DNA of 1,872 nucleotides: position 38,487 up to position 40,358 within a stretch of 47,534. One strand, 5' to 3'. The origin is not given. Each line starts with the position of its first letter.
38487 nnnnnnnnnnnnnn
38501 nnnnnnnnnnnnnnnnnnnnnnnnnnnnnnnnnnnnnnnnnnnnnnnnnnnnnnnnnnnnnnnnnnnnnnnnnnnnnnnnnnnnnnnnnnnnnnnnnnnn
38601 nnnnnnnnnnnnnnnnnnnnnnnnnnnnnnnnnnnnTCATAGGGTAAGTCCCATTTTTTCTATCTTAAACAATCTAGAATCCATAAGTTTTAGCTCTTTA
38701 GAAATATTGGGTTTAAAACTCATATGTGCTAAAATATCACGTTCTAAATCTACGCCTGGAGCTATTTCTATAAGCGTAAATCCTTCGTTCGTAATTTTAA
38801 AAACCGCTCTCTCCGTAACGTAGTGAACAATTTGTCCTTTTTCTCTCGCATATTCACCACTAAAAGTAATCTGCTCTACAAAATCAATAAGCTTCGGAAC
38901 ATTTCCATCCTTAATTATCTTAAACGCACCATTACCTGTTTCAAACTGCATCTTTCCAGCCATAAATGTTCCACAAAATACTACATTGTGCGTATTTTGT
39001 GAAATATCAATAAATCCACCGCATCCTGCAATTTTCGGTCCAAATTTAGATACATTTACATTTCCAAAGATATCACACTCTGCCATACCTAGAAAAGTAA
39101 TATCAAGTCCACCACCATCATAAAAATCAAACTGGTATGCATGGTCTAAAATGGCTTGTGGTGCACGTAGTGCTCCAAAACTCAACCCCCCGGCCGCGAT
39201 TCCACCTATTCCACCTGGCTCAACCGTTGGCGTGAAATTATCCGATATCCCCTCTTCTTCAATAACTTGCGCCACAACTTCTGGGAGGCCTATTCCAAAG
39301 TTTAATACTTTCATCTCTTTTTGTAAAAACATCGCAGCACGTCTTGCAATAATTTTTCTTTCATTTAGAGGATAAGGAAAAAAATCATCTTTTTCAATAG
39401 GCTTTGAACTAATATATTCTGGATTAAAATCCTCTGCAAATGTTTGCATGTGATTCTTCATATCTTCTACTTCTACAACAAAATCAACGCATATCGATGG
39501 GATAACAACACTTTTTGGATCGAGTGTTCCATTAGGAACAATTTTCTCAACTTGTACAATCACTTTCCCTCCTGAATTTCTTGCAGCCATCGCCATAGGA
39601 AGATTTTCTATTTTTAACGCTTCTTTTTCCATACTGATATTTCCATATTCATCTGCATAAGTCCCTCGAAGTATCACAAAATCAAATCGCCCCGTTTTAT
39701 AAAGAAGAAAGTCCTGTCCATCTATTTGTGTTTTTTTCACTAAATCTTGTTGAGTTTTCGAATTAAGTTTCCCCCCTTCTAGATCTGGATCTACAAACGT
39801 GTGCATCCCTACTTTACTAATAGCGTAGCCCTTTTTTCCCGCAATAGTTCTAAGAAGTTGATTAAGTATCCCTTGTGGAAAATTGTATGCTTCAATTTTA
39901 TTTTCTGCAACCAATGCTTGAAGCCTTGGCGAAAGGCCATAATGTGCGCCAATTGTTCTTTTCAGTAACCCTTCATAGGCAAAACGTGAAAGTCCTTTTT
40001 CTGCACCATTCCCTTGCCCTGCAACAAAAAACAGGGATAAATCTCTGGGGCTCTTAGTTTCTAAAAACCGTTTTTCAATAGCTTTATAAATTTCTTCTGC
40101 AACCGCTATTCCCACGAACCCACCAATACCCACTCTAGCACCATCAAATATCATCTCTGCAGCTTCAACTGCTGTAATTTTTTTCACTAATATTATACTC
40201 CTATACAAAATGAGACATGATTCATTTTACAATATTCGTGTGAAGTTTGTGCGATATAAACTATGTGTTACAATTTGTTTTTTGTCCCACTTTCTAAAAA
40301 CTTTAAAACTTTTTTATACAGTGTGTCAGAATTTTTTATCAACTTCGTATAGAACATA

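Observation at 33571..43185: Regulated acyl-CoA cluster that could be a thiolase/Hbd/Bcd-independent 3-hydroxyacid-to-saturated-acid route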

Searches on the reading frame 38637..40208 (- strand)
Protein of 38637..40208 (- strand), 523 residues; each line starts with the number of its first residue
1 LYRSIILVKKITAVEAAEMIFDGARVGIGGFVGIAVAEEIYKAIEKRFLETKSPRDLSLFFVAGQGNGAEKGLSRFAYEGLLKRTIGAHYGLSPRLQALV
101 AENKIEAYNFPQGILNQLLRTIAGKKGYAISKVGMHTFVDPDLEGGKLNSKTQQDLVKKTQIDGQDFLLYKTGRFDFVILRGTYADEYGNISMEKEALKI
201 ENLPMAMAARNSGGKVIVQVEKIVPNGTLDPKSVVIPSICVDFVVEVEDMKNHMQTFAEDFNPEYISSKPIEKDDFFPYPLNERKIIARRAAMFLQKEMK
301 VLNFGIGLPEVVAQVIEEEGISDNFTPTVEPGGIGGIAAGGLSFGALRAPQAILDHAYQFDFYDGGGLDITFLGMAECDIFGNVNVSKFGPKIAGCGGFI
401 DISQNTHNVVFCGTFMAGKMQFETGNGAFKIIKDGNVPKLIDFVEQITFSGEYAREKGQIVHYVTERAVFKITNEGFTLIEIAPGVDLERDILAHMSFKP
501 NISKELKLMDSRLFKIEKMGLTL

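Call 4: search_protein_families(library=pfam, proteins=[window:38637-40208:-], max_evalue=0.01)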
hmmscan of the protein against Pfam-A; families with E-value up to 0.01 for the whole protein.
window:38637-40208:- (523 aa): 2 families
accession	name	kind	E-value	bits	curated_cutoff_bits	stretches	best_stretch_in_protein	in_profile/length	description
PF01144.29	CoA_trans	-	8.2e-27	94.4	23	1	12-246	3-216/217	Coenzyme A transferase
PF04223.18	CitF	-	0.00012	21.7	27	1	320-409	68-159/466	Citrate lyase, alpha subunit (CitF)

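Call 5: search_protein_families(library=ncbifam, proteins=[window:38637-40208:-], max_evalue=0.01)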
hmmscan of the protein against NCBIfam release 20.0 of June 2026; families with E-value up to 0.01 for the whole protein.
window:38637-40208:- (523 aa): 8 families
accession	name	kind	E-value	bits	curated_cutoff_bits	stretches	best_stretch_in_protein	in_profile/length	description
NF052271.1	Staph_FadX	equivalog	2e-123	412.8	750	1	9-516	2-508/523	fatty acid degradation protein FadX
TIGR02429.1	pcaI_scoA_fam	subfamily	1.5e-19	70.2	128.5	1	12-249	8-221/222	3-oxoacid CoA-transferase subunit A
NF007394.0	PRK09920.1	equivalog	6.4e-19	68.4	315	1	9-247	4-216/219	acetate CoA-transferase subunit alpha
TIGR02428.1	pcaJ_scoB_fam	subfamily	1.4e-15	57.3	243.55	1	283-489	2-195/207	3-oxoacid CoA-transferase subunit B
TIGR03458.1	YgfH_subfam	subfamily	7.3e-07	28.2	658.7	1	9-65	4-61/489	succinate CoA transferase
NF053853.1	ScActCoATferScpC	equivalog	2.9e-06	26.3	500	1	9-75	13-77/493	succinyl-CoA:acetate CoA-transferase ScpC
NF053666.1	BtrAceCoATfers1341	equivalog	6.1e-05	22.1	740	0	9-49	3-43/492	butyryl-CoA:acetate CoA transferase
TIGR01584.1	citF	equivalog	0.00031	19.5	501.45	0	320-391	91-164/492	citrate lyase subunit alpha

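Call 9: find_homologous_proteins(query=window:38637-40208:-, max_evalue=1e-20)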
Query window:38637-40208:- (523 aa): 8000 proteins with E <= 1e-20 among 8000 candidates; the best 120 are listed.
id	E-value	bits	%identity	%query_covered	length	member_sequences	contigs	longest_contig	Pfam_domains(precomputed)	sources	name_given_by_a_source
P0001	0.0e+0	1152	100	99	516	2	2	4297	PF01144.30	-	-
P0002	0.0e+0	1042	90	99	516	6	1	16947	PF01144.30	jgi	-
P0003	1.4e-254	863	75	99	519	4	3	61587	PF01144.30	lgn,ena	-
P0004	1.1e-227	775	69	98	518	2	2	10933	PF01144.30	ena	-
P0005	3.8e-199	681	58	98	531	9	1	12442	PF01144.30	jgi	jgi:propionate CoA-transferase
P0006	4.0e-198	677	57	98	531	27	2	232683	PF01144.30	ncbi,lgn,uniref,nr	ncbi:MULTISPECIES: CoA-transferase [unclassified Mesobacillus]|uniref:acyl CoA:acetate/3-ketoacid Co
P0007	8.6e-196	670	58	98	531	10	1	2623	PF01144.30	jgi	jgi:propionate CoA-transferase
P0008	1.4e-195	669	59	98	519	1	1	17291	PF01144.30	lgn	-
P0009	3.1e-194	664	58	98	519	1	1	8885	PF01144.30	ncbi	ncbi:MAG: acyl CoA:acetate/3-ketoacid CoA transferase [Fusobacteriaceae bacterium]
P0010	6.1e-194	663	57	99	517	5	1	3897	PF01144.30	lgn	-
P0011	4.5e-193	661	57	99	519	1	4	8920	PF01144.30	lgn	-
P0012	1.6e-192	659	57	98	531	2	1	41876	PF01144.30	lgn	-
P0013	3.7e-192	658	57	99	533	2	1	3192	PF16957.12,PF01144.30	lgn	-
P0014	6.8e-192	657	57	98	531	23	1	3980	PF01144.30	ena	-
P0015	7.6e-192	656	58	99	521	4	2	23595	PF01144.30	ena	-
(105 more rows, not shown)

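Call 10: find_encoding_contigs(protein=P0002, flank=10000, max_places=3)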
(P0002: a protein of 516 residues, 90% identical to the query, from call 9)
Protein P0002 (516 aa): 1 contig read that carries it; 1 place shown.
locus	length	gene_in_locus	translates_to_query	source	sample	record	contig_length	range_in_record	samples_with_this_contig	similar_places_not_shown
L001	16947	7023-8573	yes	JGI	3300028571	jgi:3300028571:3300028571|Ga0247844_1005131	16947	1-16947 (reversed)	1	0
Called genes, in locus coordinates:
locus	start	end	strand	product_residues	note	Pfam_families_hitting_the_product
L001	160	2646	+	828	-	PF00403:HMA (weak), PF00122:E1-E2_ATPase, PF08282:Hydrolase_3 (faint), PF00702:Hydrolase, PF00403:HMA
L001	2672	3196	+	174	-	PF02525:Flavodoxin_2, PF03358:FMN_red (weak)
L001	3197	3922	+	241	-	PF01863:YgjP-like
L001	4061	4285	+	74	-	PF03692:CxxCxxCC (weak)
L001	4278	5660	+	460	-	PF00070:Pyr_redox (faint), PF01266:DAO, PF01494:FAD_binding_3 (faint), PF07992:Pyr_redox_2 (faint), PF13450:NAD_binding_8 (weak)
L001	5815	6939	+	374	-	PF00440:TetR_N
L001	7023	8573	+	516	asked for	PF01144:CoA_trans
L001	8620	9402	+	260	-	PF00106:adh_short, PF01370:Epimerase, PF08659:KR, PF23441:SDR (faint), PF13561:adh_short_C2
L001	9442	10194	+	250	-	PF06314:ADC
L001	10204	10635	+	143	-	PF01575:MaoC_dehydratas, PF13452:FAS1_DH_region (weak), PF03061:4HBT (weak)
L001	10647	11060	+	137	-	PF13452:FAS1_DH_region (weak), PF01575:MaoC_dehydratas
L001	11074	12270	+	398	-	PF12242:Eno-Rase_NADH_b, PF12241:Enoyl_reductase, PF07055:Eno-Rase_FAD_bd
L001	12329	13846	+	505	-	PF02515:CoA_transf_3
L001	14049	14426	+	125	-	PF05154:TM2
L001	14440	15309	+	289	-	PF04542:Sigma70_r2, PF04539:Sigma70_r3, PF04545:Sigma70_r4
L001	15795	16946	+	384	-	?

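Call 11: find_encoding_contigs(protein=P0003, flank=10000, max_places=3)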
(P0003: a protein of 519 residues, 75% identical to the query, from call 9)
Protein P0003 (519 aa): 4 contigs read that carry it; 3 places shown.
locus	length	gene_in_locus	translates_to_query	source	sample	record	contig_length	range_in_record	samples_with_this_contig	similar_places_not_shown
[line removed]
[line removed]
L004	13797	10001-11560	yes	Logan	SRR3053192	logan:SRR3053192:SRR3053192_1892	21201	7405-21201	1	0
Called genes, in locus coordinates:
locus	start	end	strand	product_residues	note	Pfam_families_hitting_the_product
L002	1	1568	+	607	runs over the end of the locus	PF00773:RNB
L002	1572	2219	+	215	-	PF13489:Methyltransf_23, PF13847:Methyltransf_31, PF08241:Methyltransf_11, PF08242:Methyltransf_12 (weak), PF13649:Methyltransf_25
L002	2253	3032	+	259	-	PF07885:Ion_trans_2, PF02254:TrkA_N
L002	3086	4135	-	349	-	PF01479:S4, PF00849:PseudoU_synth_2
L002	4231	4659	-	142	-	PF00892:EamA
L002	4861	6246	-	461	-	-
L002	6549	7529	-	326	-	-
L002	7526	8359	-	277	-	PF01678:DAP_epimerase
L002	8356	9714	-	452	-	PF00999:Na_H_Exchanger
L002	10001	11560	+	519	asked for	PF01144:CoA_trans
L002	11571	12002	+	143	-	PF01575:MaoC_dehydratas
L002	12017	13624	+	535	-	PF12242:Eno-Rase_NADH_b, PF12241:Enoyl_reductase, PF07055:Eno-Rase_FAD_bd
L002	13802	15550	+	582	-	PF07167:PhaC_N, PF00561:Abhydrolase_1, PF01738:DLH (faint)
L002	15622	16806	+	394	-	PF00108:Thiolase_N, PF00109:ketoacyl-synt, PF02803:Thiolase_C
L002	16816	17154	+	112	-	PF12797:Fer4_2 (faint), PF13187:Fer4_9 (faint), PF13237:Fer4_10 (weak), PF14697:Fer4_21 (faint), PF12838:Fer4_7 (weak), PF12837:Fer4_6 (weak), PF00037:Fer4, PF11953:DUF3470, +1 more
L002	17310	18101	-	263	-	PF00106:adh_short, PF08659:KR, PF23441:SDR, PF01370:Epimerase (faint), PF13561:adh_short_C2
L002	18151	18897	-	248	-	PF06314:ADC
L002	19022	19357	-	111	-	-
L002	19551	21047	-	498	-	PF03577:Peptidase_C69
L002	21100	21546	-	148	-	PF01948:PyrI, PF02748:PyrI_C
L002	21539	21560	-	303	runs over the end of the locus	PF02729:OTCace_N, PF00185:OTCace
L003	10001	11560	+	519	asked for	PF01144:CoA_trans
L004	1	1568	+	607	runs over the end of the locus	PF00773:RNB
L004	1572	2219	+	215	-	PF13489:Methyltransf_23, PF13847:Methyltransf_31, PF08241:Methyltransf_11, PF08242:Methyltransf_12 (weak), PF13649:Methyltransf_25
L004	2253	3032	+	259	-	PF07885:Ion_trans_2, PF02254:TrkA_N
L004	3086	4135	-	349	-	PF01479:S4, PF00849:PseudoU_synth_2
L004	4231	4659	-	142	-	PF00892:EamA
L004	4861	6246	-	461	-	-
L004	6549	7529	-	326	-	-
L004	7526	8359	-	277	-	PF01678:DAP_epimerase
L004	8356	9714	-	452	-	PF00999:Na_H_Exchanger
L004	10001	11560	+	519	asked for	PF01144:CoA_trans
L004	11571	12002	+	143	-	PF01575:MaoC_dehydratas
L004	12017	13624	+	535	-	PF12242:Eno-Rase_NADH_b, PF12241:Enoyl_reductase, PF07055:Eno-Rase_FAD_bd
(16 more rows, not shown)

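Call 17: find_related_loci(query=A1, collection=genome_contigs, flank=10000)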
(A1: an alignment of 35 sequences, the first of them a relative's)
Query A1 (516 aa) in genome_contigs; peptide patterns used: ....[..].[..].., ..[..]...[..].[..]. (x = any residue, [..] = any of these).
600 stretches matched a pattern (row limit reached: there are more); 597 encode a relative of the query (tblastn E <= 1e-3); the best 80 are kept; 80 distinct loci.
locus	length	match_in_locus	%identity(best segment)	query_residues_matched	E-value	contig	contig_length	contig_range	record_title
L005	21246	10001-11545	56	1-514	0e+0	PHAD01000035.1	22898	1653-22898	MAG: Firmicutes bacterium HGW-Firmicutes-12 08E140C01_z5_2013_Ig3399_v2_scaffold_1626, whole genome shotgun sequence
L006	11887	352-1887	57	2-514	0e+0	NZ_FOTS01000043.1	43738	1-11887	Pelosinus propionicus DSM 13327, whole genome shotgun sequence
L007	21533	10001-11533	58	5-516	0e+0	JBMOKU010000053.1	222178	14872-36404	MAG: Bacillota bacterium isolate Betzabe_MAG006 MAG006_53, whole genome shotgun sequence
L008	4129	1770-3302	56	4-514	0e+0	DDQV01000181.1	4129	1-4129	MAG TPA_asm: Fusobacteriaceae bacterium UBA2433 UBA2433_contig_1333, whole genome shotgun sequence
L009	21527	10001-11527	57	5-514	0e+0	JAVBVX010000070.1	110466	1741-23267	MAG: Clostridium sp. isolate ZNE14_Bin42 all_Scaff011977, whole genome shotgun sequence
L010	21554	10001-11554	54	1-516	0e+0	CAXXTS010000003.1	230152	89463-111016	MAG: uncultured Acidaminobacter sp. isolate 39ebd3ff-394e-4dd2-8175-26047100e14c genome assembly, contig: contig_3, whol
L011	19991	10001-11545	56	1-514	0e+0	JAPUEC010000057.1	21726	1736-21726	MAG: Rhodocyclaceae bacterium isolate labscale reactor_MAG15 NODE_1755_length_21726_cov_5.161875, whole genome shotgun s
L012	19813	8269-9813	57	2-514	0e+0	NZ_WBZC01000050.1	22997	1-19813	Alkaliphilus pronyensis strain LacV Alk_LacV_TTCAGC_MERGED.PERFECT_contig_50, whole genome shotgun sequence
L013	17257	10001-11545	57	1-516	0e+0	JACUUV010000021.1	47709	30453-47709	MAG: Clostridia bacterium isolate Kmv40 NODE_281_length_47709_cov_19.519390, whole genome shotgun sequence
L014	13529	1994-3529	55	2-516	0e+0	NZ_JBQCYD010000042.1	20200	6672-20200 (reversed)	MAG: Senegalia sp. (in: firmicutes) isolate AOP38_B2_surf _bin _27 AOP38_B2_surf.bin.27_42, whole genome shotgun sequenc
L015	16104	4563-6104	56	2-516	0e+0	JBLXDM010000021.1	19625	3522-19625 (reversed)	MAG: Natronincolaceae bacterium isolate ES20-08 S20maxbin_out.024RE.5K@22, whole genome shotgun sequence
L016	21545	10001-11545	54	2-516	0e+0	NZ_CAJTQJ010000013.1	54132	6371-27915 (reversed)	MAG: uncultured Brachyspira sp. isolate MGBC110401, whole genome shotgun sequence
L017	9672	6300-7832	55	2-515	0e+0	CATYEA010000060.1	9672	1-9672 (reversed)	MAG TPA_asm: uncultured Lachnospiraceae bacterium isolate ERR9354063_bin.37_MetaWRAP_v1.3_MAG genome assembly, contig: E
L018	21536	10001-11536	55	2-516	0e+0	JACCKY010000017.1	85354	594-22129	MAG: Candidatus Petromonas tenebris isolate A2 scaffold_46, whole genome shotgun sequence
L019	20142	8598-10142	54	1-514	1e-180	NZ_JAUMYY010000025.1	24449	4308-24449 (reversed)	MAG: Fusobacterium sp. isolate S17M_Sa_57 NODE_1002_length_24449_cov_10.928261, whole genome shotgun sequence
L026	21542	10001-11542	54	1-516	5e-177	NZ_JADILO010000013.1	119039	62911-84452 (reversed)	Vibrio fluminensis strain A621 scaffold_12, whole genome shotgun sequence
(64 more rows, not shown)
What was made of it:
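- On Family I CoA-transferase, YdiF/Pct subgroup: There are thousands of homologues at 51-58% identity (calls 9, 17).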

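Call 40: search_solved_structures(query=window:38637-40187:-, max_evalue=1e-10, show_alignments=1)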
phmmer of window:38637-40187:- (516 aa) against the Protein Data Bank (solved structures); distinct sequences matched with E-value up to 1e-10: 15.
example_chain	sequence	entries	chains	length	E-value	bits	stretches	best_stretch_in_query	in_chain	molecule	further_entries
2ahu_A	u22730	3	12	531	2.1e-128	432.2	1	4-515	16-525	putative enzyme ydiF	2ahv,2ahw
8k9h_B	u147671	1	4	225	2.5e-18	69.1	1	4-239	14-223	Acetoacetate:butyrate/acetate coenzyme A transferase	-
3oxo_A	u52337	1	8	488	6e-17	64.6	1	5-404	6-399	Succinyl-CoA:3-ketoacid-coenzyme A transferase 1, mitochondrial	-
1m3e_A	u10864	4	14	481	6.1e-17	64.6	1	5-404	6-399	SUCCINYL-COA:3-KETOACID-COENZYME A TRANSFERASE | Succinyl-CoA:3-ketoacid-coenzyme A transferase, mitochondrial precursor | Succinyl-CoA:3-ketoacid-coenzyme A tr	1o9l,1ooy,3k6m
2nrc_A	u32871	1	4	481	8.1e-17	64.2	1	5-404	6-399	Succinyl-CoA:3-ketoacid-coenzyme A transferase 1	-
2nrb_A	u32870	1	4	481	1.1e-16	63.8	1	5-404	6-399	Succinyl-CoA:3-ketoacid-coenzyme A transferase 1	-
4kgb_A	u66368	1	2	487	1.3e-16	63.5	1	5-502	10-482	Succinyl-CoA:3-ketoacid-coenzyme A transferase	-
9cq2_A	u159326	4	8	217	1.4e-16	63.4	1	4-238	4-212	3-oxoacid CoA-transferase, A subunit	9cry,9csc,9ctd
3dlx_A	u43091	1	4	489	2.3e-16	62.7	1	6-404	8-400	Succinyl-CoA:3-ketoacid-coenzyme A transferase 1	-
1ooz_A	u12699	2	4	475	9.7e-16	60.6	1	5-403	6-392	Succinyl-CoA:3-ketoacid-coenzyme A transferase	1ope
6lp1_A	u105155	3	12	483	2.3e-14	56.1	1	8-403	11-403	Succinyl-CoA:3-ketoacid-coenzyme A transferase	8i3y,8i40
9xmy_A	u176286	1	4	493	2.4e-14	56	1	8-403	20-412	Succinyl-CoA:3-ketoacid-coenzyme A transferase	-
1k6d_A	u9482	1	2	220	9.1e-12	47.5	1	4-242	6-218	ACETATE COA-TRANSFERASE ALPHA SUBUNIT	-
5dbn_A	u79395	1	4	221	9.3e-12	47.5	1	4-242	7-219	Acetate CoA-transferase subunit alpha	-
8k9h_A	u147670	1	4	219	3.2e-11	45.7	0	277-487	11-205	Butyrate-acetoacetate CoA-transferase subunit B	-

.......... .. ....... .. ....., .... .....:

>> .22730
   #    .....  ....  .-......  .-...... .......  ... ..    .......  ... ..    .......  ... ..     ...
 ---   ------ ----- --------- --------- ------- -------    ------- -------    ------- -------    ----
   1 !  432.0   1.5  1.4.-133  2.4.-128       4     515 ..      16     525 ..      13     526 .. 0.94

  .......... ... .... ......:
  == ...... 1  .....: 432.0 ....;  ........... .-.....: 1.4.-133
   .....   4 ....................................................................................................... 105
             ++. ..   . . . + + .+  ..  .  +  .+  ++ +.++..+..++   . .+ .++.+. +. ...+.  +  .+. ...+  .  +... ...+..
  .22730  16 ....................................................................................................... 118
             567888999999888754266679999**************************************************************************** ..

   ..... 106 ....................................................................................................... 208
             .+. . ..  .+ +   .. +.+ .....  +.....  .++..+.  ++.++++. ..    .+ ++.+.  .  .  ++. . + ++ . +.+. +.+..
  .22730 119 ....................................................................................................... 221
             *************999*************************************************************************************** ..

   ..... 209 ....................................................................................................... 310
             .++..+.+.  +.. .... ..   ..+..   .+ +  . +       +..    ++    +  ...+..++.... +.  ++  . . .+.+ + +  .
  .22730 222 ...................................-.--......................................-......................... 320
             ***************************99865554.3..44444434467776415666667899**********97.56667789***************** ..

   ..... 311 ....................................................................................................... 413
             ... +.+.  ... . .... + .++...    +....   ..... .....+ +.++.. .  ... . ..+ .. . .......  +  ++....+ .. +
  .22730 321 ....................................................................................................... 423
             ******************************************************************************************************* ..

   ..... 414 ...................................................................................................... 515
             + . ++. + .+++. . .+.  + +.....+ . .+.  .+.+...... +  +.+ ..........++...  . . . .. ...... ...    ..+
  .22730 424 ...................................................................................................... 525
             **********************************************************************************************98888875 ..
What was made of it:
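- On Family I CoA-transferase, YdiF/Pct subgroup: PDB 2ahu matches at E 2e-128 over residues 4-515 (call 40). Glu323 in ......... aligns with YdiF Glu333 (call 40).
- Checked: The family I CoA-transferase matches E. coli YdiF (PDB 2ahu) at E 2e-128 (call 40).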
